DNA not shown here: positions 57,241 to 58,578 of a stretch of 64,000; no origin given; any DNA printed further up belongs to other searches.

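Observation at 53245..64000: Glycosyltransferase-rich cluster with a dedicated ACP and LpxL/PatA-type acyltransferase: candidate pathway for an acylated, flippase-exported glycoconjugate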

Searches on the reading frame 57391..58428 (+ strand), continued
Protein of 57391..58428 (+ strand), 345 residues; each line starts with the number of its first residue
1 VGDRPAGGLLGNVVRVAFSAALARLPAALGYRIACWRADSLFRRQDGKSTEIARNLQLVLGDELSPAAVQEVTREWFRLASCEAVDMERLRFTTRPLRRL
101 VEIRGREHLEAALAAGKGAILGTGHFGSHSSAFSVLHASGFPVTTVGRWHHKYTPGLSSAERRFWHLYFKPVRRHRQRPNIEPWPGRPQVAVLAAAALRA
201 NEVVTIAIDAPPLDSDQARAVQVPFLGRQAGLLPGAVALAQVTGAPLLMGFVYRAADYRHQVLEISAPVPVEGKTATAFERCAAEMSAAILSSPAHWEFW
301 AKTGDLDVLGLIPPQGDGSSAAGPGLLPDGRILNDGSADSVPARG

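Call 19: find_encoding_contigs(protein=P0038, flank=10000, max_places=1)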
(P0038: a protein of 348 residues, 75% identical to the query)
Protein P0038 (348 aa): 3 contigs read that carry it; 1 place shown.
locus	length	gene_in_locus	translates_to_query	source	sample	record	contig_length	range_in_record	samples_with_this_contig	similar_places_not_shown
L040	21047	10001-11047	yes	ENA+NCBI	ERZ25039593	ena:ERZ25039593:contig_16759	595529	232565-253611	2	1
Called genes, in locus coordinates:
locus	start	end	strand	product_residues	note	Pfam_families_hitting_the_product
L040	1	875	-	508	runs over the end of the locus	PF00582:Usp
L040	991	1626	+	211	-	PF00440:TetR_N, PF17920:TetR_C_16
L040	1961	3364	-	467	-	PF13701:DDE_Tnp_1_4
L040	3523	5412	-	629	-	PF16177:ACAS_N, PF00501:AMP-binding, PF13193:AMP-binding_C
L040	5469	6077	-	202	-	PF01184:Gpr1_Fun34_YaaH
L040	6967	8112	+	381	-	PF02771:Acyl-CoA_dh_N, PF02770:Acyl-CoA_dh_M, PF00441:Acyl-CoA_dh_1, PF08028:Acyl-CoA_dh_2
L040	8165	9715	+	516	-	PF00501:AMP-binding, PF13193:AMP-binding_C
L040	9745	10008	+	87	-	PF00550:PP-binding (weak)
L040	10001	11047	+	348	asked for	PF03279:Lip_A_acyltrans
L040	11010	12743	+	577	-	PF02310:B12-binding, PF04055:Radical_SAM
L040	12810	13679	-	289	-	PF13489:Methyltransf_23, PF01209:Ubie_methyltran (weak), PF08241:Methyltransf_11, PF08242:Methyltransf_12, PF13649:Methyltransf_25, PF13847:Methyltransf_31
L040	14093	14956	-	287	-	PF00722:Glyco_hydro_16, PF26113:GH16_XgeA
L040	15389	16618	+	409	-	PF01070:FMN_dh, PF03060:NMO (faint)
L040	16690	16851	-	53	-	-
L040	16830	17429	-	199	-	-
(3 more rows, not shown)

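Call 20: find_encoding_contigs(protein=P0034, flank=10000, max_places=1)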
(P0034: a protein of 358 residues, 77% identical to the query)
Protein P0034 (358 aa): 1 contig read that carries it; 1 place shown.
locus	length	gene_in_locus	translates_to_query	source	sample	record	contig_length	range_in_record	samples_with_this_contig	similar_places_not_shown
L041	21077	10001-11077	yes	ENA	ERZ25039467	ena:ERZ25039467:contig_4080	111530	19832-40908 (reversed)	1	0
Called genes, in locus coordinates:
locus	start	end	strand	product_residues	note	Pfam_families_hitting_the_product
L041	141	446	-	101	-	-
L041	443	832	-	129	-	-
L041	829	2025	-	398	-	PF00589:Phage_integrase (faint), PF02899:Phage_int_SAM_1 (weak)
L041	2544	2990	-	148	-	PF21893:DUF6918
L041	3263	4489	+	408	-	PF03372:Exo_endo_phos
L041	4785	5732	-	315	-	PF13641:Glyco_tranf_2_3 (weak), PF00535:Glycos_transf_2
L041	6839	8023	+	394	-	PF02771:Acyl-CoA_dh_N, PF02770:Acyl-CoA_dh_M, PF00441:Acyl-CoA_dh_1, PF08028:Acyl-CoA_dh_2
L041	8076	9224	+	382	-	PF00501:AMP-binding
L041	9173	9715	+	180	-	PF13193:AMP-binding_C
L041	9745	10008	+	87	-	PF00550:PP-binding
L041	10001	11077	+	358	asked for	PF03279:Lip_A_acyltrans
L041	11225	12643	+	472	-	PF00291:PALP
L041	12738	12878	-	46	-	-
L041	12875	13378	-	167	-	-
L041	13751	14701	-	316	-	PF00535:Glycos_transf_2, PF10111:Glyco_tranf_2_2 (weak), PF13641:Glyco_tranf_2_3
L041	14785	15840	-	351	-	PF03279:Lip_A_acyltrans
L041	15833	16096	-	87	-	PF00550:PP-binding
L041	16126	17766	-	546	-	PF00501:AMP-binding, PF13193:AMP-binding_C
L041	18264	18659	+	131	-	PF13340:DUF4096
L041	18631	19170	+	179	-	PF01609:DDE_Tnp_1, PF13586:DDE_Tnp_1_2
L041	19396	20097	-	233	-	-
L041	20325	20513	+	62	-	-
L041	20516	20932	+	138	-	PF01522:Polysacc_deac_1 (weak)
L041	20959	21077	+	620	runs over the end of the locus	-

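Call 21: find_encoding_contigs(protein=P0120, flank=10000, max_places=1)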
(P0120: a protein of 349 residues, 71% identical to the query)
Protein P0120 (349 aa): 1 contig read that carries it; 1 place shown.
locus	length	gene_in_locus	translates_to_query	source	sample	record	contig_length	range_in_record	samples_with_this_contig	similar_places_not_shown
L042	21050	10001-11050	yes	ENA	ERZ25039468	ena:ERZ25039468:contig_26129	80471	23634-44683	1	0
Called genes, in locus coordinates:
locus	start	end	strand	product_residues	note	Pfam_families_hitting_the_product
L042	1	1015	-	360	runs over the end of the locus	PF01531:Glyco_transf_11 (weak)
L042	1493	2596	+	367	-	PF13808:DDE_Tnp_1_assoc, PF01609:DDE_Tnp_1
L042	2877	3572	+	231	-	PF03721:UDPG_MGDP_dh_N (weak), PF02771:Acyl-CoA_dh_N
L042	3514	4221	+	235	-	PF02770:Acyl-CoA_dh_M, PF00441:Acyl-CoA_dh_1, PF08028:Acyl-CoA_dh_2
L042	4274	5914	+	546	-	PF00501:AMP-binding, PF13193:AMP-binding_C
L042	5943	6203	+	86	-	PF00550:PP-binding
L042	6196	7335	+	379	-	PF00291:PALP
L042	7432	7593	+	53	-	-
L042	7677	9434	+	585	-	PF04738:Lant_dehydr_N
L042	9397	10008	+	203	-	PF04738:Lant_dehydr_N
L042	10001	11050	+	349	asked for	PF03279:Lip_A_acyltrans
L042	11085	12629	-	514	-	PF00733:Asn_synthase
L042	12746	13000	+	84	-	-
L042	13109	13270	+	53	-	-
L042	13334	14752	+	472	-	PF03721:UDPG_MGDP_dh_N, PF00984:UDPG_MGDP_dh, PF03720:UDPG_MGDP_dh_C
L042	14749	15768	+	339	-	PF01073:3Beta_HSD, PF01370:Epimerase, PF02719:Polysacc_synt_2 (faint), PF04321:RmlD_sub_bind (faint), PF07993:NAD_binding_4 (faint), PF16363:GDP_Man_Dehyd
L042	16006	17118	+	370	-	PF01073:3Beta_HSD, PF01370:Epimerase, PF02719:Polysacc_synt_2 (faint), PF04321:RmlD_sub_bind (faint), PF16363:GDP_Man_Dehyd, PF07993:NAD_binding_4, PF01370:Epimerase, PF16363:GDP_Man_Dehyd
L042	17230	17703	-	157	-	PF04525:LOR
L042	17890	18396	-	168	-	PF13404:HTH_AsnC-type (weak), PF13412:HTH_24 (weak), PF01037:AsnC_trans_reg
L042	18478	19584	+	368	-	PF00903:Glyoxalase, PF13669:Glyoxalase_4 (weak)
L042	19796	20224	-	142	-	PF03372:Exo_endo_phos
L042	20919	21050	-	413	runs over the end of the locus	PF00291:PALP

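Call 23: search_protein_families(library=ncbifam, proteins=[L039:6879-8024:+, L039:8078-9718:+, L039:10999-12729:+, L039:13019-14173:+, L041:11225-12643:+, L042:7677-9434:+, L042:11085-12629:-, L039:4572-5441:+], max_evalue=0.00001)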
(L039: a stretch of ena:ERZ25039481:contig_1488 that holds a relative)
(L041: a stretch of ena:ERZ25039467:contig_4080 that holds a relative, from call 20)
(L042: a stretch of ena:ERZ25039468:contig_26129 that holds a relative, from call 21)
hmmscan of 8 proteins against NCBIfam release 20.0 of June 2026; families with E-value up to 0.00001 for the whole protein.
L039:6879-8024:+ (381 aa): 22 families
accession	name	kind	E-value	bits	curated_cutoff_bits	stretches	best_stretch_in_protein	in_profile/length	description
NF053553.1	prodigi_MBC_PigA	equivalog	3.1e-130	434.7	500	1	1-381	1-381/381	prodigiosin MBC biosynthesis dehydrogenase PigA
NF045652.1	ProlPCPDhRedW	equivalog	2.3e-127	424.9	650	1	7-381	2-375/376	L-prolyl-[peptidyl-carrier protein] dehydrogenase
NF042972.1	AcrlCoAredClosAcrC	equivalog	2.2e-92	309.6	640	1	1-378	1-375/378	acryloyl-CoA reductase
NF058590.1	AcCoDHFadEBacil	equivalog_domain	5.9e-73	246.3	600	1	5-379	21-410/586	acyl-CoA dehydrogenase FadE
NF045552.1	GlutCoADH_Des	equivalog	2.3e-71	241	470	1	1-376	1-376/387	glutaryl-CoA dehydrogenase Acd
NF042439.1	SulpropCoADesulf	equivalog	1.7e-67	227.8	600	1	15-377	3-368/379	3-sulfinopropanoyl-CoA desulfinase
NF008997.0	PRK12341.1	equivalog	7.7e-60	202.9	537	1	1-377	1-374/382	acyl-CoA dehydrogenase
NF043006.1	CyhCrbnylCoADH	equivalog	1.6e-59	201.8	650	1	8-378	7-374/380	cyclohexane-1-carbonyl-CoA dehydrogenase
TIGR03207.1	cyc_hxne_CoA_dh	equivalog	7.6e-54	182.8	575.35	1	5-377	1-369/372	cyclohexanecarboxyl-CoA dehydrogenase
NF002885.1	PRK03354.1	equivalog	2e-47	162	540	1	1-377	1-371/378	crotonobetainyl-CoA dehydrogenase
NF052270.1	Staph_DH_FadE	equivalog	3.7e-40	137.9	600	1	101-379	118-393/400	acyl-CoA dehydrogenase FadE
TIGR03203.1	pimD_small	equivalog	2.9e-39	135.2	652.7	1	2-351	1-348/378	pimeloyl-CoA dehydrogenase small subunit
NF049984.1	Rv1679_FadE16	equivalog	1.5e-28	100.1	600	1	31-369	19-355/371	Rv1679 family acyl-CoA dehydrogenase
NF007000.1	PRK09463.1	subfamily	2.1e-26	92.5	600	1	31-344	68-397/726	acyl-CoA dehydrogenase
NF050027.1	acylCoADhIpdE2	equivalog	2.4e-24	86.4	450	1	248-342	184-273/311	acyl-CoA dehydrogenase IpdE2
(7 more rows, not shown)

L039:8078-9718:+ (546 aa): 104 families (the best 25 are shown)
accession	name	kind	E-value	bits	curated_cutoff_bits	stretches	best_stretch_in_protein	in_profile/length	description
TIGR01733.1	AA-adenyl-dom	subfamily_domain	1.4e-118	396.3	317.4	1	30-463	1-409/409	amino acid adenylation domain-containing protein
TIGR03098.1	ligase_PEP_1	hypoth_equivalog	1.5e-96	323.9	592.35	1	4-530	1-516/517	acyl-CoA ligase (AMP-forming), exosortase A system-associated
NF004282.0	PRK05691.1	subfamily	4.2e-85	285.2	4090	2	147-529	3842-4223/4334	non-ribosomal peptide synthase/polyketide synthase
NF041803.1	NRPS_SolG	exception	1.1e-84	284.8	2200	1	8-530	566-1072/1163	solanimycin non-ribosomal peptide synthetase SolG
NF004837.0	PRK06187.1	subfamily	1.8e-81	274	476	1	3-531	8-521/531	long-chain-fatty-acid--CoA ligase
NF003417.0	PRK04813.1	subfamily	2.4e-81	273.8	476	2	166-532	136-503/505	D-alanine--poly(phosphoribitol) ligase subunit DltA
NF038078.1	NRPS_MxcG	equivalog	1.7e-80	270.8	2300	1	8-533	461-961/1442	myxochelin non-ribosomal peptide synthetase MxcG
TIGR01734.1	D-ala-DACP-lig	equivalog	1.2e-79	268.2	559.85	2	161-532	129-502/504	D-alanine--poly(phosphoribitol) ligase subunit DltA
NF047350.1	aureusi_NRPS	equivalog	1.5e-72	244.3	2500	2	172-530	548-893/2373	aureusimine non-ribosomal peptide synthetase AusA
NF006182.0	PRK08316.1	subfamily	4.8e-72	243.1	663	1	5-528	13-513/523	fatty acyl-CoA synthetase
NF006181.0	PRK08314.1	subfamily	3.6e-70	236.8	705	1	7-532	28-554/563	long-chain-fatty-acid--CoA ligase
NF005801.1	PRK07656.1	equivalog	5.6e-70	236.4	657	1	8-525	6-496/500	FadD3 family acyl-CoA ligase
NF009233.0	PRK12583.1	subfamily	3e-69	233.9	832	1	8-528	23-546/558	fatty acid CoA ligase family protein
NF004822.0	PRK06178.1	equivalog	2.6e-59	201.3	782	1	6-533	40-568/571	acyl-CoA synthetase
NF005858.0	PRK07787.1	subfamily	6.9e-56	189.6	575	1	4-530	2-470/471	acyl-CoA synthetase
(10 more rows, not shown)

L039:10999-12729:+ (576 aa): 5 families
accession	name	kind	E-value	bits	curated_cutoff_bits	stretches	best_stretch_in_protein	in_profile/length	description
TIGR04190.1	B12_SAM_Ta0216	equivalog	1.7e-112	376.8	500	1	12-506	1-504/554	TIGR04190 family B12-binding domain/radical SAM domain protein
TIGR02026.1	BchE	equivalog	9.4e-12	44.5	481.35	1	109-248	78-219/497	magnesium-protoporphyrin IX monomethyl ester anaerobic oxidative cyclase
NF050148.1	rSAM_ApyD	equivalog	1.1e-06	27.3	750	1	110-331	90-301/645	RiPP biosynthesis radical SAM protein ApyD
NF033712.0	B12_rSAM_KedN5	subfamily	6e-06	24.8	700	1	112-190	80-161/624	KedN5 family methylcobalamin-dependent radical SAM C-methyltransferase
TIGR04367.1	HpnR_B12_rSAM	equivalog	8.8e-06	24.5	650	0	49-251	20-214/490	hopanoid C-3 methylase HpnR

L039:13019-14173:+ (384 aa): 0 families

L041:11225-12643:+ (472 aa): 12 families
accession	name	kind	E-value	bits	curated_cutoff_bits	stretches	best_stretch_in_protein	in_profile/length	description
NF009057.0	PRK12391.1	equivalog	5e-157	523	366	1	5-450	8-439/441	TrpB-like pyridoxal phosphate-dependent enzyme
TIGR01415.1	trpB_rel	hypoth_equivalog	6.5e-137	456.7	518.85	1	10-436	1-415/419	TrpB-like pyridoxal phosphate-dependent enzyme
NF010376.0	PRK13803.1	equivalog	6.5e-42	144.1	819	1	77-437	250-595/600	bifunctional phosphoribosylanthranilate isomerase/tryptophan synthase subunit beta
TIGR00263.1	trpB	equivalog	1.2e-41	143.1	392.45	1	65-430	28-378/385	tryptophan synthase subunit beta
NF010375.0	PRK13802.1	equivalog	2.9e-30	105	1386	1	87-432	325-668/695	bifunctional indole-3-glycerol phosphate synthase/tryptophan synthase subunit beta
NF004996.0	PRK06381.1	equivalog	1.5e-14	53.7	266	1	88-188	13-110/319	threonine synthase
NF005292.0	PRK06815.1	equivalog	1e-11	44.5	371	1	82-204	15-132/320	threonine/serine dehydratase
NF006390.0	PRK08639.1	equivalog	1.2e-10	41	421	1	86-179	23-114/418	threonine ammonia-lyase IlvA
TIGR02079.1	THD1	equivalog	4.9e-10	38.7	440.55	1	87-187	15-110/410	threonine ammonia-lyase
NF006094.0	PRK08246.1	subfamily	5.8e-08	32.5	331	0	87-312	22-208/310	serine/threonine dehydratase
NF005680.0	PRK07476.1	equivalog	7.9e-07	28.3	413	1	86-177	21-110/326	hydroxyectoine utilization dehydratase EutB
NF040741.1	ornith_OrtB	equivalog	4.6e-06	25.4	550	0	94-167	71-143/464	2-amino-4-oxopentanoate thiolase subunit OrtB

L042:7677-9434:+ (585 aa): 0 families

L042:11085-12629:- (514 aa): 6 families
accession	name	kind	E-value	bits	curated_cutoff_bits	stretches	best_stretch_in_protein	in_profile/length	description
TIGR01536.1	asn_synth_AEB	equivalog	9.1e-74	249.3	267.1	1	31-428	156-517/517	asparagine synthase (glutamine-hydrolyzing)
TIGR03108.1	eps_aminotran_1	hypoth_equivalog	2.1e-65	221.6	816.9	2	31-269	156-398/628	XrtA/PEP-CTERM system amidotransferase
TIGR03104.1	trio_amidotrans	equivalog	3.8e-54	183.9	570.1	2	29-251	153-385/589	N-acetylglutaminylglutamine amidotransferase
NF006949.0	PRK09431.1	equivalog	5e-44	150.7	499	2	74-251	172-363/554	asparagine synthase B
NF033535.1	lass_lactam_cya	exception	2.4e-20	72.6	525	1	29-242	153-375/668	lasso peptide isopeptide bond-forming cyclase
NF033561.1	macrolact_Ik_Al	subfamily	4.1e-11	42.2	300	1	74-243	158-331/561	albusnodin/ikarugamycin family macrolactam cyclase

L039:4572-5441:+ (289 aa): 5 families
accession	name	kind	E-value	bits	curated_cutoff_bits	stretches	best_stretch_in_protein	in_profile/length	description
TIGR02021.1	BchM-ChlM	equivalog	1.1e-10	41.3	158.9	1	102-181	53-133/218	magnesium protoporphyrin IX methyltransferase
TIGR01983.1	UbiG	equivalog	6.7e-10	38.7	102.95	1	104-200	50-150/228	bifunctional 2-polyprenyl-6-hydroxyphenol methylase/3-demethylubiquinol 3-O-methyltransferase UbiG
TIGR02072.1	BioC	equivalog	5.3e-07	29.7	184.95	1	106-201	37-132/244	malonyl-ACP O-methyltransferase BioC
NF043040.1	corrin_prot_MT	hypoth_equivalog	2.5e-06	27.1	180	1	103-210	41-156/216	corrinoid protein-associated methyltransferase CpaM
NF045667.1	MTase_DVU1556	equivalog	9.1e-06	25.3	155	0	102-201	21-119/213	DVU_1556 family methyltransferase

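Call 24: search_protein_families(library=pfam, proteins=[L002:731-2494:-, L039:13019-14173:+], max_evalue=1)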
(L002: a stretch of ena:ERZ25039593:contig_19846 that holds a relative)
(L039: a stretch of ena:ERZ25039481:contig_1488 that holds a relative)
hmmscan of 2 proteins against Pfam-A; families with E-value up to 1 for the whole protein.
L002:731-2494:- (587 aa): 1 family
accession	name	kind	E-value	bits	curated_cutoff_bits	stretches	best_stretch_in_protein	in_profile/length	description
PF01967.27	MoaC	-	0.19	12.2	27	1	475-550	35-109/136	MoaC family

L039:13019-14173:+ (384 aa): 0 families
